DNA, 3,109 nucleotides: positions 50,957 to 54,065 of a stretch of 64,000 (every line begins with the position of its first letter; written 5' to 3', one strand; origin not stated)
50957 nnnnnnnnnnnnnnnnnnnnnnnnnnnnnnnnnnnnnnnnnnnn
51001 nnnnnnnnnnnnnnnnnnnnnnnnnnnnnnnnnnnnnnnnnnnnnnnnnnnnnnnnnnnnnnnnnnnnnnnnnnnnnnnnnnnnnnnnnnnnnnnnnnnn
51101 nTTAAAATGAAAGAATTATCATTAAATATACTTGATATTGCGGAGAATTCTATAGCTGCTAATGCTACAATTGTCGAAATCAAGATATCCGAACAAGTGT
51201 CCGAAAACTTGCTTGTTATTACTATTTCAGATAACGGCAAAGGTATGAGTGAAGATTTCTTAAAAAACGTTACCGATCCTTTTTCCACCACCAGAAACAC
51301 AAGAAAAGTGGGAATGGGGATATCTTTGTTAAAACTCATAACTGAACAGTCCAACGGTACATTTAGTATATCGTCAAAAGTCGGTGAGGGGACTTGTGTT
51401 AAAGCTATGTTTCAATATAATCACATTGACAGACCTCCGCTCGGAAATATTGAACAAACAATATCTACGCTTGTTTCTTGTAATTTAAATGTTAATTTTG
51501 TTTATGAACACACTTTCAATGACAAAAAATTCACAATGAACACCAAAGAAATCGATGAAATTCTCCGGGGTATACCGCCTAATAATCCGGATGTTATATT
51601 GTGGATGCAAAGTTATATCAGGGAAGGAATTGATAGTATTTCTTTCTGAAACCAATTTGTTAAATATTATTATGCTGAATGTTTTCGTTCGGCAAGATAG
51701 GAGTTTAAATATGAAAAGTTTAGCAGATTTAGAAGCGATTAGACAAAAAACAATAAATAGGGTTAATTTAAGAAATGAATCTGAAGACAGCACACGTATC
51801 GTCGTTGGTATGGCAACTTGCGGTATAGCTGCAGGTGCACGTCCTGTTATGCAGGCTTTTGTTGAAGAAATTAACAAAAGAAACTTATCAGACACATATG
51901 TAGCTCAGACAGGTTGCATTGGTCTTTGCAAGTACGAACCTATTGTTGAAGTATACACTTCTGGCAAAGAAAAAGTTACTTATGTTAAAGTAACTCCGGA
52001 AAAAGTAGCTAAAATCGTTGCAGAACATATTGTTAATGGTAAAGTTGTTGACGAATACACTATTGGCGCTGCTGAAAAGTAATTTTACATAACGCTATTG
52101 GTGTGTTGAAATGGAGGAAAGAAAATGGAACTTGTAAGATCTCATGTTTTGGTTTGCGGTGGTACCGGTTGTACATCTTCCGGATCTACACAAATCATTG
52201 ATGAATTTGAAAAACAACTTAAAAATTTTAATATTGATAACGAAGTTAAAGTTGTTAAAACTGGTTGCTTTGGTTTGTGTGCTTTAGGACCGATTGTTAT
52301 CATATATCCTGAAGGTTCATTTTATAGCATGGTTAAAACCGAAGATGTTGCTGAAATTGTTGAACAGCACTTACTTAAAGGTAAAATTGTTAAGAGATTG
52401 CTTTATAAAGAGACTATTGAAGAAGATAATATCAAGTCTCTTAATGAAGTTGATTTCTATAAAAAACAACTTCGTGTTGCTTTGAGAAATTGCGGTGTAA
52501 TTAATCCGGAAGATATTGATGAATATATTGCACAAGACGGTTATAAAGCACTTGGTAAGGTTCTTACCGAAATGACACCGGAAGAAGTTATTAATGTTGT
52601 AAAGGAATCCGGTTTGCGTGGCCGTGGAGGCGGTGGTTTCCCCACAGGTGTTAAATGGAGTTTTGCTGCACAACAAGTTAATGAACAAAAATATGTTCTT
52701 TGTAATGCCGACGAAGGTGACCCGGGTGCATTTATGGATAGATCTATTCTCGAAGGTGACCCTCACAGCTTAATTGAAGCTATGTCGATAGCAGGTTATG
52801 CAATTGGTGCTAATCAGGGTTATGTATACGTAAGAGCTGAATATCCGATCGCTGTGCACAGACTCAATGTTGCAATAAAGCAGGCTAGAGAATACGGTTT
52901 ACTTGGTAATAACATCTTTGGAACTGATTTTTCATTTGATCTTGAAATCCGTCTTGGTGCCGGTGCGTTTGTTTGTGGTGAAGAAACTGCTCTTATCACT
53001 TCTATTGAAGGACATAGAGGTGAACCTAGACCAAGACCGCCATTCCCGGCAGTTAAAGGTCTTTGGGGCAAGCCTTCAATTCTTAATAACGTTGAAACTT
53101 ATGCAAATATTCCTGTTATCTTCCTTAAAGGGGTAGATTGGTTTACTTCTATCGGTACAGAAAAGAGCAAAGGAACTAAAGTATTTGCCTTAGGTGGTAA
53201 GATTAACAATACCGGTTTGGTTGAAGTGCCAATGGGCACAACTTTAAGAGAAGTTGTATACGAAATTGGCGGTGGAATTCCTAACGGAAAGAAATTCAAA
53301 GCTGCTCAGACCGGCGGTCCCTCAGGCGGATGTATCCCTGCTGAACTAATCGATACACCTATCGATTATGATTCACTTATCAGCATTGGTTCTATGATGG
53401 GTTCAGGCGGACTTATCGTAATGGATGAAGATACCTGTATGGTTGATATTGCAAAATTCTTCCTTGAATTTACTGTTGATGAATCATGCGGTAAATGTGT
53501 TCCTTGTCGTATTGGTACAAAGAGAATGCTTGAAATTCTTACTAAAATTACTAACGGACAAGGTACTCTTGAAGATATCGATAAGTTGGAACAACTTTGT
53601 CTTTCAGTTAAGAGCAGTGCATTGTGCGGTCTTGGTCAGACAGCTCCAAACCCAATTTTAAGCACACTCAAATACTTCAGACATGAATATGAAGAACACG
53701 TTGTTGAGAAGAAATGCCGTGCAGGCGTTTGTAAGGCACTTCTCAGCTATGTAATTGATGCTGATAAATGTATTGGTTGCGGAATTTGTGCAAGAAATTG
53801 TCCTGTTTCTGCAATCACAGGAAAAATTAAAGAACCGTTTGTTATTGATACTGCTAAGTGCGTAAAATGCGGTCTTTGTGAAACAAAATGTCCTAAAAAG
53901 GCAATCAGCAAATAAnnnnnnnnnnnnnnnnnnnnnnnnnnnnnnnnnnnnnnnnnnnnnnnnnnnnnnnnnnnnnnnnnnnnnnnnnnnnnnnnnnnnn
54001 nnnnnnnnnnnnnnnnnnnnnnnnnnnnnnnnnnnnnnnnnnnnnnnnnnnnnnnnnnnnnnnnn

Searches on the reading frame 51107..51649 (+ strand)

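Call 3: search_protein_families(library=pfam, proteins=[window:51107-51649:+], max_evalue=0.01)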
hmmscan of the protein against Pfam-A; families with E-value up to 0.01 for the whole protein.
window:51107-51649:+ (180 aa): 3 families
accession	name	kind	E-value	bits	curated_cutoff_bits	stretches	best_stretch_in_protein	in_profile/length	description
PF02518.31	HATPase_c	-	4.6e-16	59.7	26.4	1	8-102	10-107/111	Histidine kinase-, DNA gyrase B-, and HSP90-like ATPase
PF13589.12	HATPase_c_3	-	3.7e-09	37.2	25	1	8-71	7-76/137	Histidine kinase-, DNA gyrase B-, and HSP90-like ATPase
PF14501.12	HATPase_c_5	-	0.00012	22.4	22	1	12-91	14-91/102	GHKL domain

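Call 4: search_protein_families(library=ncbifam, proteins=[window:51107-51649:+], max_evalue=0.01)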
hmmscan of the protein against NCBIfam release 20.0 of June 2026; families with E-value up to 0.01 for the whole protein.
window:51107-51649:+ (180 aa): 65 families (the best 25 are shown)
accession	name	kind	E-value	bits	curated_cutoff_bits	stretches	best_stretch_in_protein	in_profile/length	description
NF008468.0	PRK11360.1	equivalog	1.5e-15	56.6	646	1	4-107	510-611/616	two-component system sensor histidine kinase AtoS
NF010076.0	PRK13557.1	subfamily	2e-13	49.7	631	1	29-104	318-394/540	histidine kinase famiy protein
NF010411.0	PRK13837.1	equivalog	2e-12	46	647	1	33-101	605-672/828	two-component system VirA-like sensor kinase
NF053867.1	SprKinKinDBac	equivalog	1.2e-11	43.7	775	1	8-102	402-495/500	sporulation kinase KinD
NF007688.0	PRK10364.1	equivalog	2.1e-11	43.3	479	1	8-100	356-447/460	two-component system sensor histidine kinase ZraS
TIGR02916.1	PEP_his_kin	equivalog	4.3e-11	42.1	300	1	12-100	588-676/679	XrtA/PEP-CTERM system histidine kinase PrsK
NF046020.1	HisKinCckABruc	equivalog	1.3e-10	39.8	1000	1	19-107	621-709/868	cell cycle histidine kinase CckA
NF038348.1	T2SS_HK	subfamily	1.4e-10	40.2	450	1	5-98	476-567/574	histidine kinase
NF047794.1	HisKinPtgB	equivalog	1e-09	37.2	1000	1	10-103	562-654/656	two-component system sensor histidine kinase PgtB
NF047874.1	MASE3_PAS_HK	subfamily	1.1e-09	37.6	560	1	23-108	539-629/655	MASE3 domain-containing sensor histidine kinase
TIGR02938.1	nifL_nitrog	equivalog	1.3e-09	37.1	242.45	1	9-100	396-490/494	nitrogen fixation negative regulator NifL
NF007004.0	PRK09467.1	equivalog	3.7e-09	35.9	415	1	21-104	350-436/440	two-component system sensor histidine kinase EnvZ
NF046044.1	PnpS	equivalog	4.3e-09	35.9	400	1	8-99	290-386/390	two-component system histidine kinase PnpS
TIGR01925.2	spIIAB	equivalog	8.7e-09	35.4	135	1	21-100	58-132/137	anti-sigma F factor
NF046026.1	HisKinCckACaul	equivalog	1.1e-08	33.6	1000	1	29-100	456-528/678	cell cycle histidine kinase CckA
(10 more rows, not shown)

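Call 86: search_protein_families(library=padloc, proteins=[window:51107-51646:+], max_evalue=0.001)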
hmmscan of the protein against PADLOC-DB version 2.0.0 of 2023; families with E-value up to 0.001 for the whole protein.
window:51107-51646:+ (180 aa): 0 families

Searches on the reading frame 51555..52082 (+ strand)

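Call 3: search_protein_families(library=pfam, proteins=[window:51555-52082:+], max_evalue=0.01)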
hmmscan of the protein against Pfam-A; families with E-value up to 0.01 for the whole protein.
window:51555-52082:+ (175 aa): 2 families
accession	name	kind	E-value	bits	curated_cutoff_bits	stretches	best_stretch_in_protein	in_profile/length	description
PF06999.17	Suc_Fer-like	-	1.3e-05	25.8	34.9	1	88-168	110-188/191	Sucrase/ferredoxin-like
PF01257.25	2Fe-2S_thioredx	-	0.00017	21.9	24.8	1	78-157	64-143/145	Thioredoxin-like [2Fe-2S] ferredoxin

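Call 4: search_protein_families(library=ncbifam, proteins=[window:51555-52082:+], max_evalue=0.01)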
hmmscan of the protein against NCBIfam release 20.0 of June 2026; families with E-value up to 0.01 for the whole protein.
window:51555-52082:+ (175 aa): 2 families
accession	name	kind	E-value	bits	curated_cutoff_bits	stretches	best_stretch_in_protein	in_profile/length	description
NF041612.1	fdxn_Clost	equivalog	2.5e-14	53.7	150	1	94-169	28-101/102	2Fe-2S ferredoxin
NF041613.1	fdxn_Azotob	equivalog_domain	5.9e-10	39.4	195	1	89-166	24-98/107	2Fe-2S ferredoxin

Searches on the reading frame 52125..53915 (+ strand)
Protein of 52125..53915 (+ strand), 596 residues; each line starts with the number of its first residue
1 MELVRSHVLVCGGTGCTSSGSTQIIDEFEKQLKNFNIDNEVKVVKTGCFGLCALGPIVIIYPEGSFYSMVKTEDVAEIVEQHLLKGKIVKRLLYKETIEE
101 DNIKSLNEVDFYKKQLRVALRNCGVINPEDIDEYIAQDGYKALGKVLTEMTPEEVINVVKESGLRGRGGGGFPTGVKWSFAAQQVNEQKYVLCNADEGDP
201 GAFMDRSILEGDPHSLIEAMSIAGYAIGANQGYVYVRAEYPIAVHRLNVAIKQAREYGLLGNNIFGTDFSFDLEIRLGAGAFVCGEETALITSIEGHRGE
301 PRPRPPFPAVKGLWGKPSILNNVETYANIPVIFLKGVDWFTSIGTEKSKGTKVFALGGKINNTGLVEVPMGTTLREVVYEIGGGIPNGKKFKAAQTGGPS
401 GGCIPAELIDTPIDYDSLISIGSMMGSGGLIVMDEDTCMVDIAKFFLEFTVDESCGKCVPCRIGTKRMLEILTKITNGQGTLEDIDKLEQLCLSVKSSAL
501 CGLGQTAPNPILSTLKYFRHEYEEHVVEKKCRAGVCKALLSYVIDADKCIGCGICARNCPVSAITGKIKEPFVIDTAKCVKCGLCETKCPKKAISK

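Call 3: search_protein_families(library=pfam, proteins=[window:52125-53915:+], max_evalue=0.01)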
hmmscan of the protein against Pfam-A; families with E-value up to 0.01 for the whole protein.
window:52125-53915:+ (596 aa): 15 families
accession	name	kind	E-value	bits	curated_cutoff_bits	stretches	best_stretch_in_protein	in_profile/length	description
PF01512.22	Complex1_51K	-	7.7e-47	159.4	31.2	1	159-330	1-149/150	Nuo51 FMN-binding domain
PF10589.14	NADH_4Fe-4S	-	2.2e-35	120.8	23.5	1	441-525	1-85/85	NADH-ubiquinone oxidoreductase-F iron-sulfur binding region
PF00037.32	Fer4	-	2.2e-13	49.8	21.1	2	542-565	1-24/24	4Fe-4S binding domain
PF01257.25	2Fe-2S_thioredx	-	7.4e-10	39.3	24.8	1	5-81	65-143/145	Thioredoxin-like [2Fe-2S] ferredoxin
PF12837.12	Fer4_6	-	4.2e-09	36.4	25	2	543-564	3-24/24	4Fe-4S binding domain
PF12838.12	Fer4_7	-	1.7e-08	35.3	27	1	548-593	1-52/52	4Fe-4S dicluster domain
PF14697.11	Fer4_21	-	2e-08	34.6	35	1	543-594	2-57/59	4Fe-4S dicluster domain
PF10531.15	SLBB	-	4.9e-08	33.1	27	1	355-402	3-53/55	SLBB domain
PF13187.11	Fer4_9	-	9.2e-08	32.4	27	1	548-594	1-52/52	4Fe-4S dicluster domain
PF13237.11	Fer4_10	-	1e-06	29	25.5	1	542-590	2-53/53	4Fe-4S dicluster domain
PF12797.12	Fer4_2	-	1e-06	28.7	24.5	2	543-561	4-22/22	4Fe-4S binding domain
PF06999.17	Suc_Fer-like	-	5.9e-06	26.9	34.9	1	7-92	98-188/191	Sucrase/ferredoxin-like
PF13183.11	Fer4_8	-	0.0013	19.7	27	1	546-592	2-67/68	4Fe-4S dicluster domain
PF13484.11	Fer4_16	-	0.0051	18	30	1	548-569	1-21/66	4Fe-4S double cluster binding domain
PF25160.1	LdpA_Fe-S-bd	-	0.0067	16.6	27.6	1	555-595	9-44/49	LdpA Fe-S cluster-binding domain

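Call 4: search_protein_families(library=ncbifam, proteins=[window:52125-53915:+], max_evalue=0.01)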
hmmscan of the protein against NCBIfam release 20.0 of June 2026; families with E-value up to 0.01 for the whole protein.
window:52125-53915:+ (596 aa): 70 families (the best 25 are shown)
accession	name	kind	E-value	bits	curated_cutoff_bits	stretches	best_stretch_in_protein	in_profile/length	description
TIGR01959.1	nuoF_fam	equivalog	2.8e-155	516.7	558.65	1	128-526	11-410/410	NADH-quinone oxidoreductase subunit NuoF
NF008436.0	PRK11278.1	equivalog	6.5e-122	407.6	749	1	128-533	24-433/448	NADH-quinone oxidoreductase subunit NuoF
NF010120.0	PRK13596.1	equivalog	4.6e-119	397.8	389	1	145-531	33-422/433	NADH-quinone oxidoreductase subunit NuoF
NF041612.1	fdxn_Clost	equivalog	6.5e-22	78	150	1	16-93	24-101/102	2Fe-2S ferredoxin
NF041613.1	fdxn_Azotob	equivalog_domain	1.1e-16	61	195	1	15-90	23-98/107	2Fe-2S ferredoxin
NF058577.1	FdxA_fam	equivalog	1.1e-12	47.9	65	1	541-593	2-52/52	4Fe-4S ferredoxin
TIGR01945.1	rnfC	subfamily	5.9e-12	44.9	245.95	1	122-254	95-221/435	RnfABCDGE type electron transport complex subunit C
TIGR04481.1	PR_assoc_PrdC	equivalog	7.9e-12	44.7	490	1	152-401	73-285/425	proline reductase-associated electron transfer protein PrdC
TIGR02700.1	flavo_MJ0208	hypoth_equivalog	2.3e-09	36.9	251.35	1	525-595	126-195/234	dihydromethanopterin reductase (acceptor)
NF038196.1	ferrodoxin_EFR1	subfamily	2.4e-09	37.6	75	1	542-595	180-230/242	EFR1 family ferrodoxin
TIGR03294.1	FrhG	equivalog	3.4e-09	36.8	245.5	1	527-593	155-219/228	coenzyme F420 hydrogenase subunit gamma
NF003454.1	PRK05035.1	equivalog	5.7e-09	35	345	1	122-254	97-222/556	electron transport complex subunit RsxC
NF045490.1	FdxA_Protbact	equivalog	9.7e-09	35.4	135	2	542-567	33-58/104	ferredoxin FdxA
TIGR01944.1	rnfB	subfamily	9.9e-09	35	68.7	1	543-595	109-161/190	RnfABCDGE type electron transport complex subunit B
NF005415.0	PRK06991.1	equivalog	2.9e-08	33.7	281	1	533-594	71-132/284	electron transport complex subunit RsxB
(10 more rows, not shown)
